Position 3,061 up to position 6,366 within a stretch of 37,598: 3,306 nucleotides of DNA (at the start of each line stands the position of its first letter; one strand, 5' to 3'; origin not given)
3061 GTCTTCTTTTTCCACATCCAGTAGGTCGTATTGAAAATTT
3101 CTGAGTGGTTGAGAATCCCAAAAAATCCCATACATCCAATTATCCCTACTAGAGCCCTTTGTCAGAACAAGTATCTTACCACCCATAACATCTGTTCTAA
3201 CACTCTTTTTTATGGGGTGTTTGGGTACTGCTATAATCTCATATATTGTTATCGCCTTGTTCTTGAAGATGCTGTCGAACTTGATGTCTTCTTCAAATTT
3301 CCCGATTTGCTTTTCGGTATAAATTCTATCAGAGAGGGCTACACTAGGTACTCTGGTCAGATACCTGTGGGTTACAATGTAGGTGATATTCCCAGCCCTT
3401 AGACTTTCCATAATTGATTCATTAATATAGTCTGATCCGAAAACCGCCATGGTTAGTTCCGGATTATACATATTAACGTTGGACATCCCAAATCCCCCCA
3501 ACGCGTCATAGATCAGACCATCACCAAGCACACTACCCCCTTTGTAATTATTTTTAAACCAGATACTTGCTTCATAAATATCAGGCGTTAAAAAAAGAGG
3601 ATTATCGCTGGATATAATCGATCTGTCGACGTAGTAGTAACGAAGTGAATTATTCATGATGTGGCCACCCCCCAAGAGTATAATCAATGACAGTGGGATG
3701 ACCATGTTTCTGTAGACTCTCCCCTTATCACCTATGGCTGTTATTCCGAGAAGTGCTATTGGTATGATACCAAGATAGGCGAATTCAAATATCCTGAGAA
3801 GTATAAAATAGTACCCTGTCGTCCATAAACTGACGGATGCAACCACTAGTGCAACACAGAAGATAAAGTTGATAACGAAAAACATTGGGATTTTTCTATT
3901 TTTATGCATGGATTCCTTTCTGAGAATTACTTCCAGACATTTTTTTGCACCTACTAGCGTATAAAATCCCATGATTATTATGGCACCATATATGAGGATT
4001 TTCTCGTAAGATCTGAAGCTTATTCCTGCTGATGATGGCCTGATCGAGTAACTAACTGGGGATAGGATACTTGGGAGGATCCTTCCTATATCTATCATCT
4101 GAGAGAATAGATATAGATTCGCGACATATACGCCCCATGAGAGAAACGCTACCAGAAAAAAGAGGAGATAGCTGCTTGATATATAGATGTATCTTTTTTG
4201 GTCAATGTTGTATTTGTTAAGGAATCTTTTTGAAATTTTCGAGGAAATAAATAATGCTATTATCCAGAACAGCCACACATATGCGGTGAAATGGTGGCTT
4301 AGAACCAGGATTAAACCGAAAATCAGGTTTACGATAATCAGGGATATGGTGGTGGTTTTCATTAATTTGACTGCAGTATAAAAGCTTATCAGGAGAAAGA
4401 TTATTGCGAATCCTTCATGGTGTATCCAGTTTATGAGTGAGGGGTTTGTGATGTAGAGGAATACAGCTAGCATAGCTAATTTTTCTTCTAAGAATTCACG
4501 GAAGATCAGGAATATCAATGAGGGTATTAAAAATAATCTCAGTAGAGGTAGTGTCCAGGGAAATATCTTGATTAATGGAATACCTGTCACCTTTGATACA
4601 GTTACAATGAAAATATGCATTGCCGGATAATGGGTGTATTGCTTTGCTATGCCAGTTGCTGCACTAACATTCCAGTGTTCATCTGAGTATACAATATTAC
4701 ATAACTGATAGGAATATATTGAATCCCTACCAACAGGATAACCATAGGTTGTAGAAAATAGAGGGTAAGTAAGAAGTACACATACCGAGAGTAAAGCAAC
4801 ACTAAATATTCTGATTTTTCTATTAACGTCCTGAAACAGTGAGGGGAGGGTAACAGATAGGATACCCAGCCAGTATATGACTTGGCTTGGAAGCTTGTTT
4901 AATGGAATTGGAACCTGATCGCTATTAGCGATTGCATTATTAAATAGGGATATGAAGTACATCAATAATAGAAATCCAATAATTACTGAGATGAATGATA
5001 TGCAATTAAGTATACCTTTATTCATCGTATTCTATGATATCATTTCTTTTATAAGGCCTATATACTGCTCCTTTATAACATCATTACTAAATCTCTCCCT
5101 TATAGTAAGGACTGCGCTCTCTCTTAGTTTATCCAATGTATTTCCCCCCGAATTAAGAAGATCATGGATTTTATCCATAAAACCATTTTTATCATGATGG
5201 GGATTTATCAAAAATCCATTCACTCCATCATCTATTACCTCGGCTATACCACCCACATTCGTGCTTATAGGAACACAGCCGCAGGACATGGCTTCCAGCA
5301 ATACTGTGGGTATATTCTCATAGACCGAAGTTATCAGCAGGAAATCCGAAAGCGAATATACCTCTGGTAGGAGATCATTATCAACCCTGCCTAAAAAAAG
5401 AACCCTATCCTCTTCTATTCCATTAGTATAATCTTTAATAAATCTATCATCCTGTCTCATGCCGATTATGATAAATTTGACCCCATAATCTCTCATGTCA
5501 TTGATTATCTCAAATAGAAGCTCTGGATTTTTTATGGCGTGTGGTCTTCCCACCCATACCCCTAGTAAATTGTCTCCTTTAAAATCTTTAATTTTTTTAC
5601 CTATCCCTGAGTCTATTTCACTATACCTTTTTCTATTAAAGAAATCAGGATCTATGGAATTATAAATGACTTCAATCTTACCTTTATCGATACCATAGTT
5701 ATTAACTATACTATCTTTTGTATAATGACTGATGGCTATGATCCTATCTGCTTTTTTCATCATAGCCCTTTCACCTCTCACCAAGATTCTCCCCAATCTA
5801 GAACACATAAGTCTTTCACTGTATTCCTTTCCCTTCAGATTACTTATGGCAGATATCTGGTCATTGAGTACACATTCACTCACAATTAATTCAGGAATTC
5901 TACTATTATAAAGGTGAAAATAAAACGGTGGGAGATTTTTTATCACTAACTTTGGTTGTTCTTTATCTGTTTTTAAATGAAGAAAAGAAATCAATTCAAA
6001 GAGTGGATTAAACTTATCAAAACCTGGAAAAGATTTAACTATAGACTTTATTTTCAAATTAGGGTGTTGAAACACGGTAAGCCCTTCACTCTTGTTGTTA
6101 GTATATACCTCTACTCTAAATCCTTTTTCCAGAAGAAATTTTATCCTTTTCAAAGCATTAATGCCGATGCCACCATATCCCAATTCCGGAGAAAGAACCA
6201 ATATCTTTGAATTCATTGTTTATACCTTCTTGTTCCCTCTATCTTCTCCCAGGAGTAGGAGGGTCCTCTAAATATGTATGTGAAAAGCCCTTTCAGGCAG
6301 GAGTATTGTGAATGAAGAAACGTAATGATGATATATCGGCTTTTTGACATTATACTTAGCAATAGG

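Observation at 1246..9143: Four-gene operon coupling a modular surface protein to a processive GT2 synthase, a GT4 and a giant polytopic/deacetylase-like fusion protein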

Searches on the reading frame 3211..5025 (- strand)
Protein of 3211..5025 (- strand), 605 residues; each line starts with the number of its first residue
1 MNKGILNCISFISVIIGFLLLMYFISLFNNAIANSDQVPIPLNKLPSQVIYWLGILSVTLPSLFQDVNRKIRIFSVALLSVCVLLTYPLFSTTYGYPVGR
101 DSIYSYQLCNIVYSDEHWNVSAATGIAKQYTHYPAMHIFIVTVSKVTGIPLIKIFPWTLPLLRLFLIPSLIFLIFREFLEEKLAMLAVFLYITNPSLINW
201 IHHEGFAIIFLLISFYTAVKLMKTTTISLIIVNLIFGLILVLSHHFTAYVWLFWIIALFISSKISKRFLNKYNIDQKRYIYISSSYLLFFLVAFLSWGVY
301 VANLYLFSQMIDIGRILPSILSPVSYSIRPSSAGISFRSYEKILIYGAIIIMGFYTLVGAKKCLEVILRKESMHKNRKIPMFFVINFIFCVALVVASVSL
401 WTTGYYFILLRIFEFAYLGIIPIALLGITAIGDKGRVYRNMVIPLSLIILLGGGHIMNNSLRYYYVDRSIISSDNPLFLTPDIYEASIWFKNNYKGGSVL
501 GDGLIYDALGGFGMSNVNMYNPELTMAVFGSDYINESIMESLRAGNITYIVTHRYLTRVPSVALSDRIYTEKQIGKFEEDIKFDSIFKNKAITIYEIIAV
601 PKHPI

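Call 38: search_solved_structures(query=A4, max_evalue=10, show_alignments=2)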
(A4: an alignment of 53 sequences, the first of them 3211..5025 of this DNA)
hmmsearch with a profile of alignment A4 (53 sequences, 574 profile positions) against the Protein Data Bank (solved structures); distinct sequences matched with E-value up to 10: 2.
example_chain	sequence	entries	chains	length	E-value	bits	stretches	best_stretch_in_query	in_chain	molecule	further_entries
6b87_A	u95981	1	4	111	0.81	11.6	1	10-55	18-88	TMHC2_E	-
22qs_D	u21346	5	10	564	1.3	10.9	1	320-410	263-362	Acetylcholine receptor subunit alpha-type deg-3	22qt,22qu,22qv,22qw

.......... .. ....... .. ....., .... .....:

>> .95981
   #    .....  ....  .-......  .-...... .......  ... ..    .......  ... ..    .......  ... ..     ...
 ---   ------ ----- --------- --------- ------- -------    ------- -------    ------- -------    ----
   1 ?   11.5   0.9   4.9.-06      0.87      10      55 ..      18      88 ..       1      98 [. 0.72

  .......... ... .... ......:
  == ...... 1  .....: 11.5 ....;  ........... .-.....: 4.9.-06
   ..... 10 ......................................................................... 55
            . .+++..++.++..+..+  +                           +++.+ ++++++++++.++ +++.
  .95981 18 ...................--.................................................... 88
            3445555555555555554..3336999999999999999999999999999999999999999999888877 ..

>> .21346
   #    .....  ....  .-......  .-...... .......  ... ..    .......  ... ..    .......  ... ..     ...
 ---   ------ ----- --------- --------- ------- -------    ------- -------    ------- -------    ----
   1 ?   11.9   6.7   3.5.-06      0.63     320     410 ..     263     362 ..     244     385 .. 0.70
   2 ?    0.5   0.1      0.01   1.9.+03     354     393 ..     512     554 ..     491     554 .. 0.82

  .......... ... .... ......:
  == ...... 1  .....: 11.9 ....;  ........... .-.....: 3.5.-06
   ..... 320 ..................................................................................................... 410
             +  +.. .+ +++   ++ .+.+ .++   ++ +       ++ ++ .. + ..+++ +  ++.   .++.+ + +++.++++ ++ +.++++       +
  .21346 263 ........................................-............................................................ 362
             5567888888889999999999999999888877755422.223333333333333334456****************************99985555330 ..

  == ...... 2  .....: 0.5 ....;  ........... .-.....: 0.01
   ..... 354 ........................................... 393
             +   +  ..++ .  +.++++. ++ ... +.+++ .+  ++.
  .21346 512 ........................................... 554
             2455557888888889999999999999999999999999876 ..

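Call 39: search_protein_families(library=pfam, alignment_id=A4, max_evalue=0.01)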
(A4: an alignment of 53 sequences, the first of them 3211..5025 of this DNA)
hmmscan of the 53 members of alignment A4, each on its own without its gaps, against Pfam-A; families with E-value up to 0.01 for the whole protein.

A. member 1, window:3211-5025:- (605 aa): 0 families

B. families by the number of members that match (of 53 scanned): 6 families
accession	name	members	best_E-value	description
PF09971.14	DUF2206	6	3.5e-06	Predicted membrane protein (DUF2206)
PF13231.12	PMT_2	4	4.2e-06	Dolichyl-phosphate-mannose-protein mannosyltransferase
PF20176.3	DUF6541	3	2.2e-07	Family of unknown function (DUF6541)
PF04932.20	Wzy_C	1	0.0035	O-Antigen ligase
PF13567.11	DUF4131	1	0.0061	Domain of unknown function (DUF4131)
PF07695.17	7TMR-DISM_7TM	1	0.0099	7TM diverse intracellular signalling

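Call 42: find_related_loci(query=A5, collection=genome_contigs, flank=8000)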
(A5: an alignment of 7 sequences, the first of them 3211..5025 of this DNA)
Query A5 (605 aa) in genome_contigs; peptide patterns used: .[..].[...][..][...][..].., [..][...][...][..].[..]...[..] (x = any residue, [..] = any of these).
94 stretches matched a pattern; 4 encode a relative of the query (tblastn E <= 1e-3); 4 distinct loci.
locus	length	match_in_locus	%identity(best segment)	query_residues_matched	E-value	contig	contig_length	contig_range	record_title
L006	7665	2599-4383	76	1-597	0e+0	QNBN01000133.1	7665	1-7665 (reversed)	MAG: Spirochaetes bacterium isolate B62_G9 B62_Guay9_scaffold_14499, whole genome shotgun sequence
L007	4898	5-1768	28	58-597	3e-59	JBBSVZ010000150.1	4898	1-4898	MAG: Nanoarchaeota archaeon isolate H43-bin159_1 H43_bin159_1_000000000150, whole genome shotgun sequence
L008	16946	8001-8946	30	87-415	2e-26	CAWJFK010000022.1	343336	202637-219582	MAG: uncultured Thermoplasmata archaeon isolate MFD09222.bin.2.161 genome assembly, contig: contig_58642, whole genome s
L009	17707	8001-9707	24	43-596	3e-20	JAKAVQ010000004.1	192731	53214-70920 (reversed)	MAG: Thermoplasmata archaeon isolate YP4.bin112 NODE_63_length_192731_cov_4.242254, whole genome shotgun sequence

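Call 46: predict_structure(alignment_id=A4)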
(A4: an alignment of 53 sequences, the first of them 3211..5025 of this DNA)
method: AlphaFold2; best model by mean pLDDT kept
length: 605 residues; sequences in the alignment: 53
mean_pLDDT: 92.3   pTM: 0.92
mean pLDDT of the five models: 92.3, 90.9, 90.5, 90.5, 90.4
residues with pLDDT >= 90: 484; 70-90: 91; 50-70: 26; < 50: 4
segments of 3 or more residues with pLDDT < 50: none
pLDDT, mean of each block of 10 residues (from residue 1): 93 98 96 93 96 98 96 98 95 86 97 96 94 97 98 97 98 95 97 94 97 96 92 97 96 95 87 77 91 94 85 87 61 76 96 98 90 68 94 94 86 95 97 97 98 91 89 92 97 96 96 94 92 96 95 96 85 97 97 92 49
secondary structure, 60 per line:
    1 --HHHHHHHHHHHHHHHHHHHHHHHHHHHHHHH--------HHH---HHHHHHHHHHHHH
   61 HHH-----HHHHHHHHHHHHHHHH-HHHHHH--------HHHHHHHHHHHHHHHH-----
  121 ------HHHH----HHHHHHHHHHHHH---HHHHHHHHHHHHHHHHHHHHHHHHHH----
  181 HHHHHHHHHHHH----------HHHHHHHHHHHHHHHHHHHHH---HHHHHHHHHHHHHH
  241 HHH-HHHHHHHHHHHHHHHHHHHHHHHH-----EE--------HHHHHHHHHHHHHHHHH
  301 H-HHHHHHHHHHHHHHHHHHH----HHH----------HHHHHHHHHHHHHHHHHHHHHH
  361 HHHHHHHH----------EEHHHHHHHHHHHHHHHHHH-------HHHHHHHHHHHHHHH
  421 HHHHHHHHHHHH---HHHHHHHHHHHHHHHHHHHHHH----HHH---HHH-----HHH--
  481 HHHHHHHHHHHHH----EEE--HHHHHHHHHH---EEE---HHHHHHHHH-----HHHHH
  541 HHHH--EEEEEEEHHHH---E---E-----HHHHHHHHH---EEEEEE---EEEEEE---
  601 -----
elements in order: H3-33 H48-63 H69-84 H86-91 H100-115 H127-130 H135-147 H151-176 H181-192 H203-223 H227-243 H245-268 H284-301 H303-321 H339-368 H381-398 H406-432 H436-457 H481-493 E498-500 H503-512 E516-518 H522-530 H536-544 E547-553 H554-557 H571-579 E583-588 E592-597

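Call 51: fold_search(model_id=the predicted structure, library=pdb)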
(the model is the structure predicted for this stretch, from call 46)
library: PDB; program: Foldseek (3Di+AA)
matches with E <= 10: 383; with E <= 0.001: 17
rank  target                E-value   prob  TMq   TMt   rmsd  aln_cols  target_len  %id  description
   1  8b6l_I                1.6e-08  1.00  0.53  0.48  10.3       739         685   12  Subtomogram average of the human Sec61-TRAP-OSTA-translocon (released 2022-12-07)
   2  9n9j_I                2.7e-08  1.00  0.52  0.46  11.1       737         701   12  Structure of a GRP94 folding intermediate engaged with a CCDC134- and FKBP11-bound secretory translocon (released 2025-11-19)
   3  6s7o_A                7.6e-08  1.00  0.55  0.51  10.2       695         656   13  Cryo-EM structure of human oligosaccharyltransferase complex OST-A (released 2019-12-18)
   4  8pn9_A                1.4e-07  1.00  0.54  0.50  10.5       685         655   13  Structure of human oligosaccharyltransferase OST-A complex bound to NGI-1 (released 2024-05-08)
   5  7oci_F                1.9e-07  1.00  0.48  0.46  11.0       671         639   13  Cryo-EM structure of yeast Ost6p containing oligosaccharyltransferase complex (released 2022-02-16)
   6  6ezn_F                2.3e-07  1.00  0.52  0.49  12.5       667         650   12  Cryo-EM structure of the yeast oligosaccharyltransferase (OST) complex (released 2018-01-17)
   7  8agb_A                4.2e-07  1.00  0.49  0.47  12.3       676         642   11  Structure of yeast oligosaccharylransferase complex with lipid-linked oligosaccharide bound (released 2022-12-07)
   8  8age_A                4.6e-07  1.00  0.51  0.49   9.9       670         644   12  Structure of yeast oligosaccharylransferase complex with acceptor peptide bound (released 2022-12-07)
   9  6s7t_A                6.6e-07  1.00  0.55  0.48   9.3       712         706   11  Cryo-EM structure of human oligosaccharyltransferase complex OST-B (released 2019-12-18)
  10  7zli_A                1.1e-06  1.00  0.40  0.37  16.5       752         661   13  Cryo-EM structure of C-mannosyltransferase CeDPY19, in complex with Dol25-P-Man and bound to CMT2-Fab and anti-Fab nan (released 2023-01-11)
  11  7zlg_A                1.2e-06  1.00  0.49  0.46   9.3       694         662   12  Cryo-EM structure of C-mannosyltransferase CeDPY19, in complex with acceptor peptide and bound to CMT2-Fab and anti-Fa (released 2023-01-11)
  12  6c26_A                1.9e-06  1.00  0.51  0.48  13.0       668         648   11  The Cryo-EM structure of a eukaryotic oligosaccharyl transferase complex (released 2018-01-31)
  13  5ogl_A                3.9e-05  1.00  0.50  0.43  11.1       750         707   10  Structure of bacterial oligosaccharyltransferase PglB in complex with an acceptor peptide and an lipid-linked oligosac (released 2017-10-25)
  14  8if8_C                8.1e-05  1.00  0.43  0.43  13.8       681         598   11  Arabinosyltransferase AftA (released 2023-05-31)
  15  8if8_B                8.8e-05  1.00  0.47  0.46  11.9       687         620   11  Arabinosyltransferase AftA (released 2023-05-31)
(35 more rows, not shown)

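Call 83: find_related_loci(query=A5, collection=metagenome_contigs, flank=8000)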
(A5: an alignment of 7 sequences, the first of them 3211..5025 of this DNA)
Query A5 (605 aa) in metagenome_contigs; peptide patterns used: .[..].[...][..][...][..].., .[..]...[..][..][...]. (x = any residue, [..] = any of these).
175 stretches matched a pattern; 10 encode a relative of the query (tblastn E <= 1e-3); 10 distinct loci.
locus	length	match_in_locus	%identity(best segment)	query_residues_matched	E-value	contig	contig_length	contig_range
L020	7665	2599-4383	76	1-597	0e+0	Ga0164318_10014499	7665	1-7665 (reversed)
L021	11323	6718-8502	75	1-597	0e+0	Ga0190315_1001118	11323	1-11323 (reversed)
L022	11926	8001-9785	75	1-597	0e+0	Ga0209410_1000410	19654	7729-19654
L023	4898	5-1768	28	58-597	5e-59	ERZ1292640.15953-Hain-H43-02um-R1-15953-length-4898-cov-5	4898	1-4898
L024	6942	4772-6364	29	41-597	4e-56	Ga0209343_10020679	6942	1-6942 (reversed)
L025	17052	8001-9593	29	41-597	5e-56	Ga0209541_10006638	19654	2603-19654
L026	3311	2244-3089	38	23-298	7e-51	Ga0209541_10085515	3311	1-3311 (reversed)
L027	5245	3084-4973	32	13-599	2e-45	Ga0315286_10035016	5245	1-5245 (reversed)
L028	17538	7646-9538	35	33-597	6e-41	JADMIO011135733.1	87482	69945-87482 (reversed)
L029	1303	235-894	32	375-595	3e-32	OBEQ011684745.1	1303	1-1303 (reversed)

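Call 86: search_protein_families(library=ncbifam, alignment_id=A4, max_evalue=0.01)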
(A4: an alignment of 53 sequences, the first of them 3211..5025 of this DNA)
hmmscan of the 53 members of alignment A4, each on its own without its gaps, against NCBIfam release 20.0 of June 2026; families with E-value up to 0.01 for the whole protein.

A. member 1, window:3211-5025:- (605 aa): 0 families

B. families by the number of members that match (of 53 scanned): 0 families

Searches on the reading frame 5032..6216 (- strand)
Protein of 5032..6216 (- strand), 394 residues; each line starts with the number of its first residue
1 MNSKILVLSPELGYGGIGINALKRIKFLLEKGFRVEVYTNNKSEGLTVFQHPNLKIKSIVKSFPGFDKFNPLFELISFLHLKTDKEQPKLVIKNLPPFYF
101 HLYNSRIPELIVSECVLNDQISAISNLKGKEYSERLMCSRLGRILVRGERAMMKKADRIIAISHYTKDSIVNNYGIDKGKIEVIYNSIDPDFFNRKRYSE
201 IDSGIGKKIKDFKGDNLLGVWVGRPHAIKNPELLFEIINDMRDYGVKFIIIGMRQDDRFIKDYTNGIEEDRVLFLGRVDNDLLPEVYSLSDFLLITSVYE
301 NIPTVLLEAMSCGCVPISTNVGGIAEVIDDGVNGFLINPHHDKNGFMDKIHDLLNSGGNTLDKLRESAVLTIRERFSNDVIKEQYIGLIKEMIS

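Call 4: search_protein_families(library=pfam, proteins=[window:5032-6216:-], max_evalue=0.01)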
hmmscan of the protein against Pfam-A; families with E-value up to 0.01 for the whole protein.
window:5032-6216:- (394 aa): 5 families
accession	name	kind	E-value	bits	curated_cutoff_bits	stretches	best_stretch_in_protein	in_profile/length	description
PF13692.12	Glyco_trans_1_4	-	1.4e-27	97.2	27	1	220-355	5-141/142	Glycosyl transferases group 1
PF00534.26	Glycos_transf_1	-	2.1e-27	96.2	26.4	1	212-368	11-169/172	Glycosyl transferases group 1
PF13439.12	Glyco_transf_4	-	2.1e-14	54.3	28.5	1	15-191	2-169/170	Glycosyltransferase Family 4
PF13579.12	Glyco_trans_4_4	-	0.00012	23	29.7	1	140-186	112-157/158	Glycosyl transferase 4-like domain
PF13524.12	Glyco_trans_1_2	-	0.00023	21.6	25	1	241-356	12-114/144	Glycosyl transferase-like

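Call 5: search_protein_families(library=ncbifam, proteins=[window:5032-6216:-], max_evalue=0.01)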
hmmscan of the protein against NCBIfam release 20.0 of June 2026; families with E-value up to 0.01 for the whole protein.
window:5032-6216:- (394 aa): 43 families (the best 25 are shown)
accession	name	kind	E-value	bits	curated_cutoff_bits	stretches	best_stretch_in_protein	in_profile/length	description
TIGR03999.1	thiol_BshA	equivalog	1.1e-27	96.9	273.7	1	152-393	141-374/375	N-acetyl-alpha-D-glucosaminyl L-malate synthase BshA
TIGR04157.1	glyco_rSAM_CFB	subfamily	1e-22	80.7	400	1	120-347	134-358/406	TIGR04157 family glycosyltransferase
TIGR02149.1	glgA_Coryne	subfamily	3.7e-21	75.7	302.4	1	149-391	138-389/391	glycogen synthase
TIGR03088.1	stp2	hypoth_equivalog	1e-18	67.6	409.05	1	157-391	138-372/374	TIGR03088 family PEP-CTERM/XrtA system glycosyltransferase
NF050063.1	ProtGlycPglJ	equivalog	2.8e-18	66.3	500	1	132-356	124-332/363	N-acetylgalactosamine-N,N'-diacetylbacillosaminyl-diphospho-undecaprenol 4-alpha-N-acetylgalactosaminyltransferase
TIGR04063.1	stp3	hypoth_equivalog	6.1e-18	64.9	442.05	1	123-374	131-377/397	TIGR04063 family PEP-CTERM/XrtA system glycosyltransferase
TIGR03449.1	mycothiol_MshA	equivalog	2.5e-17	62.9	462.5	1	146-369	155-381/406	D-inositol-3-phosphate glycosyltransferase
NF041010.1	glycosy_Agl16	equivalog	2.8e-16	59.3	575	1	140-351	118-316/352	glycosylation protein Agl16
NF007396.0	PRK09922.1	equivalog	6.9e-16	58.1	385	1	153-352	133-322/361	lipopolysaccharide 1,6-galactosyltransferase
NF041876.1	EPS_EpsE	equivalog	1.2e-14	54.4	400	1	222-378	220-382/389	exopolysaccharide biosynthesis GT4 family glycosyltransferase EpsE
NF047684.1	TeichurnBiosyTuaC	equivalog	7e-13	48.3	550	1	153-377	162-374/391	teichuronic acid biosynthesis protein TuaC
TIGR02095.1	glgA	subfamily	1.4e-12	47.1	328.45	1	218-390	296-475/477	glycogen/starch synthase, ADP-glucose type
NF050056.1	ProtGlycPglH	equivalog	1.7e-12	47.1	600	1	210-392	174-353/354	GalNAc-alpha-(1->4)-GalNAc-alpha-(1->3)-diNAcBac-PP-undecaprenol alpha-1,4-N-acetyl-D-galactosaminyltransferase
NF038229.1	Glyco4_Geo_Pelo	equivalog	4.6e-12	45.6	400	1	151-392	105-336/338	GPMC system family 4 glycosyltransferase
NF053513.1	Gtran_IagA_BgsA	equivalog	9.9e-12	44.5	460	1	152-369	102-309/333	LTA glycolipid anchor biosynthesis glycosyltransferase, IagA/BgsA family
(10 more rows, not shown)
